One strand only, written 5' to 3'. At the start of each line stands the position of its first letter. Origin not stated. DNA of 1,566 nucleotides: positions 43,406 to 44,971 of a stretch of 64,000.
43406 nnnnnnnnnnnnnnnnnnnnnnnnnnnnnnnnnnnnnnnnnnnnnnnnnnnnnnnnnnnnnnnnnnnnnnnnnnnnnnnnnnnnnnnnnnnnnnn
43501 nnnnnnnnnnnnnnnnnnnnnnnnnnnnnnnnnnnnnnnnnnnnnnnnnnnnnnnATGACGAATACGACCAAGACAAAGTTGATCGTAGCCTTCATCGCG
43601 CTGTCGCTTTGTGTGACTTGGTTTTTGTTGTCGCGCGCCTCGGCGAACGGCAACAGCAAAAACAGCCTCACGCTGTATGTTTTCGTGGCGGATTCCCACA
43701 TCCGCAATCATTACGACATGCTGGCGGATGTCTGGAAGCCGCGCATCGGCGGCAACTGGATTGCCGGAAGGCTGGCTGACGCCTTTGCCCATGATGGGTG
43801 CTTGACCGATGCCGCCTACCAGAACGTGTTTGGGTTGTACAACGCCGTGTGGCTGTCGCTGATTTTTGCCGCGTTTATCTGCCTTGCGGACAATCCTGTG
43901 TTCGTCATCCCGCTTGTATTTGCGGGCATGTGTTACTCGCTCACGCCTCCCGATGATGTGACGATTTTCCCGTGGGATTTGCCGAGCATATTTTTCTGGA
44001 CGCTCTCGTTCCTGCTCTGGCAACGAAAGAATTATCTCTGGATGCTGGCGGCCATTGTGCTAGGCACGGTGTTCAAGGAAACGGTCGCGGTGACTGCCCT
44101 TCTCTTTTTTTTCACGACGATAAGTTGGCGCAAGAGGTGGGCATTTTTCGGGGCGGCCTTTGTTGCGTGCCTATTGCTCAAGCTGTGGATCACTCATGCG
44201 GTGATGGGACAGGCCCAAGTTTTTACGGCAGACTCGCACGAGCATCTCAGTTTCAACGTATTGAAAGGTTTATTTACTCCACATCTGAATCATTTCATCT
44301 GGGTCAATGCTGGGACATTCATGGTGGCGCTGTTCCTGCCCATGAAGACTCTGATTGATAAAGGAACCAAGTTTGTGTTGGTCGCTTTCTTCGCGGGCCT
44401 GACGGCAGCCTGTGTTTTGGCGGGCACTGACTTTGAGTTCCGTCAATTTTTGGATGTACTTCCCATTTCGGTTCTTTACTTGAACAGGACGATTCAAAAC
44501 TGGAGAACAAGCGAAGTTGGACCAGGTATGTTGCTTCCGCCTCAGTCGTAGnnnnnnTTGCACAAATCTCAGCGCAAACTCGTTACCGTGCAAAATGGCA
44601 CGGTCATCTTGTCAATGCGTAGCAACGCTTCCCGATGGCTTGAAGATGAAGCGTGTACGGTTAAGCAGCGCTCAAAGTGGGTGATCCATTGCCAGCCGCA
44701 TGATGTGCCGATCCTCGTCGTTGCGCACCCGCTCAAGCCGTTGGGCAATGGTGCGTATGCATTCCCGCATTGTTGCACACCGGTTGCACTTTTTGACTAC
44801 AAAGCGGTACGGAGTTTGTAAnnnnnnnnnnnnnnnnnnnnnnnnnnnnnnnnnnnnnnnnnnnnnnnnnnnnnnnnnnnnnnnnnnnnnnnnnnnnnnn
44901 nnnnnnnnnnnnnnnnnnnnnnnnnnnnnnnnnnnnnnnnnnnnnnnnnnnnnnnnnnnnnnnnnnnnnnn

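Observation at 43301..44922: tRNA-Thr with a 25-bp exact 3'-end duplicate 1.5 kb downstream: a small integrase-less islet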

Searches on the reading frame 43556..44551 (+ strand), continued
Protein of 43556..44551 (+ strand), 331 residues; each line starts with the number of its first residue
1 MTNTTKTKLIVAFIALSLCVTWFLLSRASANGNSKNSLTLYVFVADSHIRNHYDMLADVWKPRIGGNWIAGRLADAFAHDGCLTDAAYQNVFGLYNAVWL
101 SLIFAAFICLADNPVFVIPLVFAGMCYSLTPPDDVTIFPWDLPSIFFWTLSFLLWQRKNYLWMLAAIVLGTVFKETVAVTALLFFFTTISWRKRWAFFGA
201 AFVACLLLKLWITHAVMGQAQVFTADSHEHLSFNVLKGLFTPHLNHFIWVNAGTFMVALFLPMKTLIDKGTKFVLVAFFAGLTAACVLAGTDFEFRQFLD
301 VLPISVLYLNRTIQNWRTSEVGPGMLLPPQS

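Call 58: fold_search(model_id=the predicted structure, library=pdb)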
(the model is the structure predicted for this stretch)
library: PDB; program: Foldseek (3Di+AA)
matches with E <= 10: 195; with E <= 0.001: 0
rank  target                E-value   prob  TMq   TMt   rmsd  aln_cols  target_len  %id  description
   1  6gxc_A                7.7e-02  1.00  0.52  0.29   9.4       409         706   11  Bacterial oligosaccharyltransferase PglB in complex with an inhibitory peptide and a reactive lipid-linked oligosaccha (released 2018-11-14)
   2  9s6t_A                1.0e-01  1.00  0.47  0.36   7.8       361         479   13  Ternary cryo-EM structure of chicken ALG12 with Dol25-PP-GlcNAc2Man7, Dol25-P-Man, and Fab (released 2026-03-18)
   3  5ogl_A                1.4e-01  0.98  0.45  0.25  11.1       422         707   10  Structure of bacterial oligosaccharyltransferase PglB in complex with an acceptor peptide and an lipid-linked oligosac (released 2017-10-25)
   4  7oci_F                2.4e-01  0.99  0.51  0.30  10.9       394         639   12  Cryo-EM structure of yeast Ost6p containing oligosaccharyltransferase complex (released 2022-02-16)
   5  7zkp_1                3.5e-01  0.10  0.13  0.14  23.8       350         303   14  Late assembly intermediate of the proximal proton pumping module of complex I with assembly factors NDUFAF1 and CIA84 (released 2022-11-23)
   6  8agb_A                3.6e-01  0.97  0.51  0.30  12.0       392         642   13  Structure of yeast oligosaccharylransferase complex with lipid-linked oligosaccharide bound (released 2022-12-07)
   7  9i5k_A                3.6e-01  0.94  0.42  0.30  14.1       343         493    8  Structure of the Chaetomium thermophilum Pmt4 homodimer (C2 symmetry) (released 2025-12-24)
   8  8uvt_A                4.1e-01  0.08  0.12  0.11  21.7       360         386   11  Structure of the insect gustatory receptor Gr9 from Bombyx mori (released 2024-03-20)
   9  8age_A                4.5e-01  0.94  0.47  0.28  10.6       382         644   13  Structure of yeast oligosaccharylransferase complex with acceptor peptide bound (released 2022-12-07)
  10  8if8_C                6.2e-01  0.77  0.44  0.28  14.4       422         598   12  Arabinosyltransferase AftA (released 2023-05-31)
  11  8imx_U                6.7e-01  0.51  0.35  0.30  12.2       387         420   11  Cryo-EM structure of GPI-T with a chimeric GPI-anchored protein (released 2023-08-16)
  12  6w98_A                7.0e-01  0.60  0.39  0.13  14.0       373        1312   15  Single-Particle Cryo-EM Structure of Arabinofuranosyltransferase AftD from Mycobacteria (released 2020-05-13)
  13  8b6l_I                7.3e-01  0.90  0.51  0.30   7.9       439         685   10  Subtomogram average of the human Sec61-TRAP-OSTA-translocon (released 2022-12-07)
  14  9ub7_B                7.3e-01  0.63  0.36  0.32  13.8       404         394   14  Structure of glycosylphosphatidylinositol transamidase,state 1 (released 2026-04-08)
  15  9i5l_A                8.6e-01  0.95  0.42  0.22   5.5       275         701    9  Structure of the Chaetomium thermophilum Pmt4 homodimer (C1 symmetry) (released 2025-12-24)
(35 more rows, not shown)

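Call 70: find_encoding_contigs(protein=P0002, flank=6000, max_places=6)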
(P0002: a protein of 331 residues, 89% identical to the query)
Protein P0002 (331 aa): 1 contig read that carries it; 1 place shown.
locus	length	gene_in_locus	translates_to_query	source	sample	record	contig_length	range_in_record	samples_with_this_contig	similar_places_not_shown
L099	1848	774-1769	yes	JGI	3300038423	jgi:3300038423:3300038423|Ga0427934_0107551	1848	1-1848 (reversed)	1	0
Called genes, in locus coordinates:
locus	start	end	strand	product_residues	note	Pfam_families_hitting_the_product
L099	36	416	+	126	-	PF00011:HSP20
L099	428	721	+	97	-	-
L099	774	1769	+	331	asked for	-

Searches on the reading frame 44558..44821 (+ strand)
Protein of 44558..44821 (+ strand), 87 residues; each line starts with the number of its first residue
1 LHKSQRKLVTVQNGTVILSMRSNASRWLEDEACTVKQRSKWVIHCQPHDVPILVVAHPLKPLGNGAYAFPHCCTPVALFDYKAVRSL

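Call 31: search_protein_families(library=pfam, proteins=[window:44558-44821:+], max_evalue=0.05)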
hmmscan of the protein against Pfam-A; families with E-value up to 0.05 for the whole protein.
window:44558-44821:+ (87 aa): 0 families

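Call 37: search_protein_families(library=phrogs, proteins=[window:44558-44818:+], max_evalue=10)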
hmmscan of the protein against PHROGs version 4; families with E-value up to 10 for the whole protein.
seq(87 aa): 0 families

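Call 76: search_protein_families(library=pfam, proteins=[window:44558-44821:+], max_evalue=10)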
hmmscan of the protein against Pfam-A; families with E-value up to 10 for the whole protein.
window:44558-44821:+ (87 aa): 0 families
